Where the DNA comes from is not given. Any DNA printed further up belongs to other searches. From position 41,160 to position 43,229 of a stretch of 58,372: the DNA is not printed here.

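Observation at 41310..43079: Radical SAM-SPASM enzyme fused to a GNAT acetyltransferase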

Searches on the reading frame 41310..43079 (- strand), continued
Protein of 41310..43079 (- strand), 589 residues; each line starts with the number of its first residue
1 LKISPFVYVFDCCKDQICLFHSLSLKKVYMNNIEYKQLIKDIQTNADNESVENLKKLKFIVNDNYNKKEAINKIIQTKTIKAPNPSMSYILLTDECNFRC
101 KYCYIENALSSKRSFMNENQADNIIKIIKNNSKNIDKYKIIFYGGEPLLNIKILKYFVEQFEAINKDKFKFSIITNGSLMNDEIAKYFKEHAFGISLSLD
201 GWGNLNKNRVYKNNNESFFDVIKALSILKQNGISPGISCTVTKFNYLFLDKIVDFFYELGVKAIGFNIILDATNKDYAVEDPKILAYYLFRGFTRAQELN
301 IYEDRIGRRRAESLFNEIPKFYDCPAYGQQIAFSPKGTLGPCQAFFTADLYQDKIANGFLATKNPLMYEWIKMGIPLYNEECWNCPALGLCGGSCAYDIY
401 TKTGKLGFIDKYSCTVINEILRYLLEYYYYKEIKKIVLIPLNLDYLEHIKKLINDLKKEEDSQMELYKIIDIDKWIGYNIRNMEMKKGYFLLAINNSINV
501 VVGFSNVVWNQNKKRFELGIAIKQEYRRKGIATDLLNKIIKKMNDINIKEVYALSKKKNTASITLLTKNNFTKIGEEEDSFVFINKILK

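Call 18: find_encoding_contigs(protein=P0017, flank=6000, max_places=2)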
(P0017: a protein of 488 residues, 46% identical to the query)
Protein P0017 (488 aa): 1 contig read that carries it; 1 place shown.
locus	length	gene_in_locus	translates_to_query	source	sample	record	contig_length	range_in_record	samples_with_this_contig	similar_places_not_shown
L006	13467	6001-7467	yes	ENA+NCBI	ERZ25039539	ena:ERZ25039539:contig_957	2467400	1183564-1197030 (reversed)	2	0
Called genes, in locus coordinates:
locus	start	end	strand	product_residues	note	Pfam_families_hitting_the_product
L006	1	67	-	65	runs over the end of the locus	-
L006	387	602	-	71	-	-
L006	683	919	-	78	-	-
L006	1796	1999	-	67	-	-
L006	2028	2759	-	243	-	PF01061:ABC2_membrane (weak), PF12679:ABC2_membrane_2, PF12730:ABC2_membrane_4 (weak)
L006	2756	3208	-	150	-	PF13732:DrrA1-3_C (weak)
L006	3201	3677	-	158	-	PF00005:ABC_tran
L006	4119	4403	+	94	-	-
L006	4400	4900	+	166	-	-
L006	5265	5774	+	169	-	-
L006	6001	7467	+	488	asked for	PF04055:Radical_SAM, PF13353:Fer4_12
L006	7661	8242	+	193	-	-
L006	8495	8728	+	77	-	-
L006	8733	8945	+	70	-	-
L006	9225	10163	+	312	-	PF04055:Radical_SAM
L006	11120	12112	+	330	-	PF04055:Radical_SAM, PF13353:Fer4_12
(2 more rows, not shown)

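Call 19: find_encoding_contigs(protein=P0014, flank=6000, max_places=2)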
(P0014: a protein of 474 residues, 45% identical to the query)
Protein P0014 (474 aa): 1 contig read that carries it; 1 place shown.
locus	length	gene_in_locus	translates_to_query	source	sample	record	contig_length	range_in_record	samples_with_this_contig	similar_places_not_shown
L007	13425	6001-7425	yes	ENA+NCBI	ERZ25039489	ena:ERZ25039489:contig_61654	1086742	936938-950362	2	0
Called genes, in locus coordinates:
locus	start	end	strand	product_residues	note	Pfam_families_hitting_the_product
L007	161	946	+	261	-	PF25213:HVO_A0261_N (weak), PF08350:FilR1_middle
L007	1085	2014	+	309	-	PF01040:UbiA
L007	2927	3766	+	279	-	-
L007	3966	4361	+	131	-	PF07366:SnoaL, PF12680:SnoaL_2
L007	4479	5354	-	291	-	PF02678:Pirin, PF17954:Pirin_C_2 (weak), PF05726:Pirin_C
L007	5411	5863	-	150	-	PF07366:SnoaL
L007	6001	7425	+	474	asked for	PF13353:Fer4_12, PF04055:Radical_SAM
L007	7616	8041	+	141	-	-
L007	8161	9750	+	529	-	PF02310:B12-binding, PF04055:Radical_SAM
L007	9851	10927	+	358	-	PF01728:FtsJ (weak), PF05175:MTS (weak), PF13489:Methyltransf_23, PF13679:Methyltransf_32 (weak), PF13847:Methyltransf_31, PF08241:Methyltransf_11, PF08242:Methyltransf_12, PF13649:Methyltransf_25, +1 more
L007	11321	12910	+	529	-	-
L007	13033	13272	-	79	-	-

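Call 20: find_encoding_contigs(protein=P0035, flank=6000, max_places=2)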
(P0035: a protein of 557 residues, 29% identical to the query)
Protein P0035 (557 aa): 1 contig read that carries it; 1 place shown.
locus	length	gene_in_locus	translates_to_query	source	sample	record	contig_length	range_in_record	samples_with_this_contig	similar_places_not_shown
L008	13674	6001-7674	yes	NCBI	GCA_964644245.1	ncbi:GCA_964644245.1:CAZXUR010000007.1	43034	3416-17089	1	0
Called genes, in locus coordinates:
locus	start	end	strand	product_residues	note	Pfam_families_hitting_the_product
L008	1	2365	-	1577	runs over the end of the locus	PF10633:NPCBM_assoc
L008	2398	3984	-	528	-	-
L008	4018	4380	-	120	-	-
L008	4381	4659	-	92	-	-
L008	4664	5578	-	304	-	PF03706:LPG_synthase_TM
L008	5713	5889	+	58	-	-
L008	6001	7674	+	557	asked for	PF04055:Radical_SAM, PF13353:Fer4_12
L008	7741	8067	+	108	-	-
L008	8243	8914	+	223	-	PF00535:Glycos_transf_2, PF13641:Glyco_tranf_2_3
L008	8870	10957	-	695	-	PF10131:PTPS_related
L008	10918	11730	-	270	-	PF07705:CARDB (faint)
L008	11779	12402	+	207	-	PF13483:Lactamase_B_3, PF12706:Lactamase_B_2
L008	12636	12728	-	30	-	-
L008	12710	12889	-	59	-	-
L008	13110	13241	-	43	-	PF02223:Thymidylate_kin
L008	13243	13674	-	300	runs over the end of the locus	PF13353:Fer4_12 (weak), PF04055:Radical_SAM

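Call 42: find_related_loci(query=A4, collection=genome_contigs, flank=6000)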
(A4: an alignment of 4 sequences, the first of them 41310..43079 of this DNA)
Query A4 (589 aa) in genome_contigs; peptide patterns used: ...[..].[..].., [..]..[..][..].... (x = any residue, [..] = any of these).
600 stretches matched a pattern (row limit reached: there are more); 393 encode a relative of the query (tblastn E <= 1e-3); the best 80 are kept; 80 distinct loci.
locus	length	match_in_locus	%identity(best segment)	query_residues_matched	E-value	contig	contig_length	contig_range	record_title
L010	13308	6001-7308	30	17-425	3e-49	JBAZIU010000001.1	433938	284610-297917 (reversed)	MAG: Candidatus Paceibacterota bacterium isolate SO_2017_LW4_102 scaffold_54_c1_LW137-91_2017, whole genome shotgun sequ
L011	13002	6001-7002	27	89-427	5e-33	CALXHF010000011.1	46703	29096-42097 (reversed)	MAG: uncultured Clostridia bacterium isolate BRZ_GN__bin6 genome assembly, contig: BRZ_GN__NODE_733_length_46703_cov_27.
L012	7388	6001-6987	26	89-426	1e-27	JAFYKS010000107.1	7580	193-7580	MAG: Bacillota bacterium isolate RGIG7179 Water_buffalos_Cecum-1__c236600, whole genome shotgun sequence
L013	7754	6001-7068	28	87-411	7e-24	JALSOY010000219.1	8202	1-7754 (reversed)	MAG: candidate division WOR-3 bacterium isolate 356-284_metabat2_scaf2bin.015 356-284_scaffold_5751_c1, whole genome sho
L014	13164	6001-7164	27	49-425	2e-23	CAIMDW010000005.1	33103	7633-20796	MAG: Candidatus Staskawiczbacteria bacterium isolate AlinenLipids_bin-0015 genome assembly, contig: bin-0015:05/45, whol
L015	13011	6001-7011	27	90-417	4e-23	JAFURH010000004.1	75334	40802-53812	MAG: Clostridia bacterium isolate RGIG4754 Roe_deer_Rectum.Co__c44351, whole genome shotgun sequence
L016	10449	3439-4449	28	90-417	7e-23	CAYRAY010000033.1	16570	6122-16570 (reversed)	MAG TPA_asm: uncultured Clostridia bacterium isolate SRP350583_co2_315 genome assembly, contig: NODE_5068_length_16570_c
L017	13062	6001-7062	27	90-434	2e-22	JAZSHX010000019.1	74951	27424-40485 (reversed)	MAG: Candidatus Scatosoma sp. isolate T1900044574_TS20190040.MAGScoT_cleanbin_000015 SGB_472_k141_1703678, whole genome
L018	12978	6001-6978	27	90-406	7e-22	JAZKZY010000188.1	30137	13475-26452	MAG: Candidatus Scatosoma sp. isolate T1900045082_TC20190076.MAGScoT_cleanbin_000021 SGB_4667_k141_1752732, whole genome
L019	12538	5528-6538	26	90-417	7e-22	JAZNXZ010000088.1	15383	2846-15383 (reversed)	MAG: Candidatus Scatosoma sp. isolate T1900044777_TS20190243.MAGScoT_cleanbin_000075 SGB_2503_k141_1245828, whole genome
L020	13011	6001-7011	26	90-417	2e-21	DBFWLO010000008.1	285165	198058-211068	MAG TPA_asm: Candidatus Scatosoma sp. isolate MAG7883 contig8, whole genome shotgun sequence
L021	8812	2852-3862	26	90-417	2e-21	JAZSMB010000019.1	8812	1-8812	MAG: Candidatus Scatosoma sp. isolate T1900044555_TS20190021.MAGScoT_cleanbin_000094 SGB_296_k141_2888563, whole genome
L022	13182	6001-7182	24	39-433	8e-21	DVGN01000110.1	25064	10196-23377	MAG TPA_asm: Candidatus Scatosoma pullicola isolate CHK183-20193 CHK183__C359186_L25064_ERR3414578, whole genome shotgun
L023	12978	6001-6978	26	90-406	6e-21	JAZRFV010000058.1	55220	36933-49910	MAG: Candidatus Scatosoma sp. isolate T1900045494_YK20190188.MAGScoT_cleanbin_000025 SGB_7408_k141_2346873, whole genome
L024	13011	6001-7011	26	90-417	6e-21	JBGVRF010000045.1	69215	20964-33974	MAG: Candidatus Scatosoma sp. isolate fecal_MAG_147 fecal_MAG_147_contig_0045, whole genome shotgun sequence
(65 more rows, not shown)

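Call 44: search_solved_structures(query=window:41310-43079:-, max_evalue=0.001, show_alignments=2)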
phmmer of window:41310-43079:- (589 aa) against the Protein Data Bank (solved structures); distinct sequences matched with E-value up to 0.001: 18.
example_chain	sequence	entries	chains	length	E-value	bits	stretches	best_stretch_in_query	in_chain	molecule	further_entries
8vpo_A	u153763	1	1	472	9.3e-24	87.1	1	66-426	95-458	Radical SAM core domain-containing protein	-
5wgg_A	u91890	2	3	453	1.3e-21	80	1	90-416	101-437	Radical SAM domain protein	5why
4k37_A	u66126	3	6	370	4.2e-13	51.9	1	93-404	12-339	Anaerobic sulfatase-maturating enzyme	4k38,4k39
4k36_A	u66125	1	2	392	5.7e-13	51.4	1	93-404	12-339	Anaerobic sulfatase-maturating enzyme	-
9gm3_A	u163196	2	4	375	1.7e-12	49.9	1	89-230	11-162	ChlB radical SAM domain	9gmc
6ag4_A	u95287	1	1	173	3.3e-08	35.7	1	500-574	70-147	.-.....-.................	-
4lx9_A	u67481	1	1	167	4.4e-08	35.3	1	500-574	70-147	ARCHAEAL AMINO-TERMINAL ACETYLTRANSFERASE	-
2x7b_A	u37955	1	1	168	4.4e-08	35.3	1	500-574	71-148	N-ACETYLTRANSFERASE SSO0209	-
4r3k_A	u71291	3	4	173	4.8e-08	35.2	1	500-574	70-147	Uncharacterized N-acetyltransferase SSO0209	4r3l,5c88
6ag5_A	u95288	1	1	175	6.7e-08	34.7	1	500-574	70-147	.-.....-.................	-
2fb2_A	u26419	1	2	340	3.3e-05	25.8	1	90-238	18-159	Molybdenum cofactor biosynthesis protein A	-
1tv7_A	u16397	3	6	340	4e-05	25.5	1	90-238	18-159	Molybdenum cofactor biosynthesis protein A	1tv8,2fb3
7vob_C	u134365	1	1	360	4.6e-05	25.3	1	89-263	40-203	Cytosylglucuronate decarboxylase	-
7voc_C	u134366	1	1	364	4.7e-05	25.3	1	89-263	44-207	Cytosylglucuronate decarboxylase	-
9dfn_A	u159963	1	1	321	0.00019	23.3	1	87-247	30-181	Radical SAM core domain-containing protein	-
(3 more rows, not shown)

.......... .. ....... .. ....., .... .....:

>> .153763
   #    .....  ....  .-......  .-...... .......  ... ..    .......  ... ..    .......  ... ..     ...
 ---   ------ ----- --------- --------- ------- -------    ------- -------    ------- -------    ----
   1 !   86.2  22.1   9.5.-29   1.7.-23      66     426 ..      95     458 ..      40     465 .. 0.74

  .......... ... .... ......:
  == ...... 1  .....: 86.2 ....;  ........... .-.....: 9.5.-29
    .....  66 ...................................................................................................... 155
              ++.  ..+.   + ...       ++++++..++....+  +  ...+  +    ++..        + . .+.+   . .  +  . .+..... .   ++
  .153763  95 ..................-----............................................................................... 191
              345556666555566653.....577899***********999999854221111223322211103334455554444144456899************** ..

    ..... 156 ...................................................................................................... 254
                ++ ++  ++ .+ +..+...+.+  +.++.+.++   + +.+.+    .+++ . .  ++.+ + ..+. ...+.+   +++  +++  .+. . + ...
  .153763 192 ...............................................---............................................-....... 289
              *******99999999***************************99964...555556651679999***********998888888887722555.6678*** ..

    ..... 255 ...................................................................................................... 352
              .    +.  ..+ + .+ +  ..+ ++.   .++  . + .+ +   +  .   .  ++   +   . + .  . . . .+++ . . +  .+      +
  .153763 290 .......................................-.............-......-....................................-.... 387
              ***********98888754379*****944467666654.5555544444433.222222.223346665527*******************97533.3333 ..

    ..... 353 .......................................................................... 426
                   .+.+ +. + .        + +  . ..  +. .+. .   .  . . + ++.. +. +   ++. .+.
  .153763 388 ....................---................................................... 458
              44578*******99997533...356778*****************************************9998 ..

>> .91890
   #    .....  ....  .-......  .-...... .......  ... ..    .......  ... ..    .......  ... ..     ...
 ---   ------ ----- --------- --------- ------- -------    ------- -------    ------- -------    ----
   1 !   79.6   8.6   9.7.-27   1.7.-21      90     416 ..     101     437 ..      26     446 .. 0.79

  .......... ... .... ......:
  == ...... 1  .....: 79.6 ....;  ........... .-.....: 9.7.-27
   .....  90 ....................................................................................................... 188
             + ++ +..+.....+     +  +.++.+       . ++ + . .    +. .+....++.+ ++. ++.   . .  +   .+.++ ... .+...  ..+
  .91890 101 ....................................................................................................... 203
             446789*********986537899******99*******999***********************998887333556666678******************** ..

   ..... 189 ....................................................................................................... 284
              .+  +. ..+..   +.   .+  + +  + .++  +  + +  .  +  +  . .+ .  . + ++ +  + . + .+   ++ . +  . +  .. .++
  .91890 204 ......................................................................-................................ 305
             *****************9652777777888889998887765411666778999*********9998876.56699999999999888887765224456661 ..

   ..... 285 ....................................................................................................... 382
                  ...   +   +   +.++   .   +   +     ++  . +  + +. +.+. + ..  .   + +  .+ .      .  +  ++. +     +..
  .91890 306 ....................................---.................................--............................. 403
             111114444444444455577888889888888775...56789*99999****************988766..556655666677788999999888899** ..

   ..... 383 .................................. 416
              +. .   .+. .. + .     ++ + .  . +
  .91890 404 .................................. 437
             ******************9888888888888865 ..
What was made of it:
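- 41838..42110 (-): SPASM auxiliary-cluster domain, residues 324-414, with seven invariant Cys. The same Cys align with those of CteB (call 44).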

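Call 62: list_cluster_members(proteins=[P0001, P0004, P0035, P0215, P0127, P0133, P0155, P0010, P0017, P0014])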
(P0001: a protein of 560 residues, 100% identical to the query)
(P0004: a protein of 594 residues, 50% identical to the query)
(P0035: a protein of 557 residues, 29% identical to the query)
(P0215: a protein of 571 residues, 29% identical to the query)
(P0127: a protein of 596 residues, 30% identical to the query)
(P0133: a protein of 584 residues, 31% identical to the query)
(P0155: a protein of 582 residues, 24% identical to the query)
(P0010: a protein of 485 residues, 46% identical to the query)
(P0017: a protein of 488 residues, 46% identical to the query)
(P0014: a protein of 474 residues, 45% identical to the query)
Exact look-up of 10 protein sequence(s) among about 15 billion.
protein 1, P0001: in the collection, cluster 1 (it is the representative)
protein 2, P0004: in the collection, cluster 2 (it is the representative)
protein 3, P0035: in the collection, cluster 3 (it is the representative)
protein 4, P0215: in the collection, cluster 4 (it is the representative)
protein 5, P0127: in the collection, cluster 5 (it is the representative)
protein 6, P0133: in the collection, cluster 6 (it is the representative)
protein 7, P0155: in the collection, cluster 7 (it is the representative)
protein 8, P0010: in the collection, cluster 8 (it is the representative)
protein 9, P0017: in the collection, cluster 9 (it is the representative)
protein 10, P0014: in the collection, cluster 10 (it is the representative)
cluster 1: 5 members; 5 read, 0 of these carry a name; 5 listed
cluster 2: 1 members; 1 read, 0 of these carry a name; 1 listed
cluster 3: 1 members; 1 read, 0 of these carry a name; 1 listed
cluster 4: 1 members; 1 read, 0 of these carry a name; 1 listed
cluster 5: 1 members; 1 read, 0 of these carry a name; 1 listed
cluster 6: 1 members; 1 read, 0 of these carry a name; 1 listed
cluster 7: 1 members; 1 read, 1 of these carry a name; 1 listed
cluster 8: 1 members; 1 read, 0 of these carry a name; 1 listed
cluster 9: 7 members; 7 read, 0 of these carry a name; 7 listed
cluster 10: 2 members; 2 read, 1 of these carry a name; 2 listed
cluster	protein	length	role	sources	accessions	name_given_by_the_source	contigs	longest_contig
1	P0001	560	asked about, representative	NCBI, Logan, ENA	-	-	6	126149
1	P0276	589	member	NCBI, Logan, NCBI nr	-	-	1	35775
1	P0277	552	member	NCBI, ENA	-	-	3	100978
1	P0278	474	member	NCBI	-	-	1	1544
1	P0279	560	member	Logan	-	-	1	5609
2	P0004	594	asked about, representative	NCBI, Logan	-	-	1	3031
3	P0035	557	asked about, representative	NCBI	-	-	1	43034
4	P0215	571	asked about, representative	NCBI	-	-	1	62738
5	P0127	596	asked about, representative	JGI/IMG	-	-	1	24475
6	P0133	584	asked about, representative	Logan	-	-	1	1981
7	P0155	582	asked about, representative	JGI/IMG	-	uncharacterized protein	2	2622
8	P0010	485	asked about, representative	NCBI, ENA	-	-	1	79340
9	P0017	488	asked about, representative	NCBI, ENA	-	-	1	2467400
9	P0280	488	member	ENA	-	-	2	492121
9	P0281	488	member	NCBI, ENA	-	-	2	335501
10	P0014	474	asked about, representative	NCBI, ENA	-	-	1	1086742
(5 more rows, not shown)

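Call 63: predict_structure(alignment_id=A5)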
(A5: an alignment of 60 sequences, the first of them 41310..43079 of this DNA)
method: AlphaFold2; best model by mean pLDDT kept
length: 589 residues; sequences in the alignment: 60
mean_pLDDT: 91.9   pTM: 0.82
mean pLDDT of the five models: 91.9, 91.9, 91.8, 90.9, 90.8
residues with pLDDT >= 90: 441; 70-90: 132; 50-70: 15; < 50: 1
segments of 3 or more residues with pLDDT < 50: none
pLDDT, mean of each block of 10 residues (from residue 1): 97 87 93 91 89 92 96 94 97 90 65 88 97 97 93 98 97 97 98 97 93 92 98 97 96 97 93 80 97 94 95 94 93 95 85 91 95 89 95 89 85 95 94 85 95 91 77 96 95 90 96 94 84 91 92 90 88 93 79
secondary structure, 60 per line:
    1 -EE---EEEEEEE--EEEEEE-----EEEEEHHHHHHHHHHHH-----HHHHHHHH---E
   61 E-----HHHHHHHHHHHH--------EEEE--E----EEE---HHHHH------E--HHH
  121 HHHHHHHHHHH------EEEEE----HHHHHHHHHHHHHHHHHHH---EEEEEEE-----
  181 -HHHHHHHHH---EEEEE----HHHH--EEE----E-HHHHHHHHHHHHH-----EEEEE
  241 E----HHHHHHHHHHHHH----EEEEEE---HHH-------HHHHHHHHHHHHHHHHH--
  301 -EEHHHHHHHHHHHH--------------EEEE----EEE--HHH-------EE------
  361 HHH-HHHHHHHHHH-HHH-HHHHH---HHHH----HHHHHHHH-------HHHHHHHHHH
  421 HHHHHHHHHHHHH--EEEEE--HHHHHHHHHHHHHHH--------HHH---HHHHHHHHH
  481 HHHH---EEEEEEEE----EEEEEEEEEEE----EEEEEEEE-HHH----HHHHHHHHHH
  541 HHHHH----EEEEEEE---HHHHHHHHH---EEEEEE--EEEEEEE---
elements in order: E7-13 E16-21 E27-31 H32-43 H49-56 H67-78 E87-90 E98-100 H104-108 H118-131 E138-142 H147-165 E169-175 H182-190 E194-198 H203-206 E209-211 H218-230 E236-241 H246-258 E263-268 H282-298 H304-315 E330-333 E338-340 H365-374 H380-384 H388-391 H396-403 H411-433 E436-440 H443-457 H472-484 E488-495 E500-510 E515-522 H531-545 E550-556 H560-568 E572-577 E580-586
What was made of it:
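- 42825..43079 (-): N-terminal RRE-like winged-helix module, residues 1-85. The SPFVY.............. strands are conserved. The AF2 secondary structure is beta-beta-beta-alpha-alpha-alpha (call 63).
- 41313..41780 (-): GNAT acyltransferase domain, residues 434-589. It follows SPASM helix 411-433 after a two-residue junction. The AF2 strand and helix pattern is in call 63.
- On RiPP recognition element (PqqD-like): The AF2 model has strands 7-13, 16-21 and 27-31 and helices 32-43, 49-56 and 67-78 (call 63).
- Checked: AlphaFold2 gives three beta-strands (7-13, 16-21, 27-31) followed by three helices (call 63).
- The GNAT lacks an obviously extended beta6-beta7 hairpin (strands 572-577 and 580-586, call 63). 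The junction is rigid, not a loose linker (call 63).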
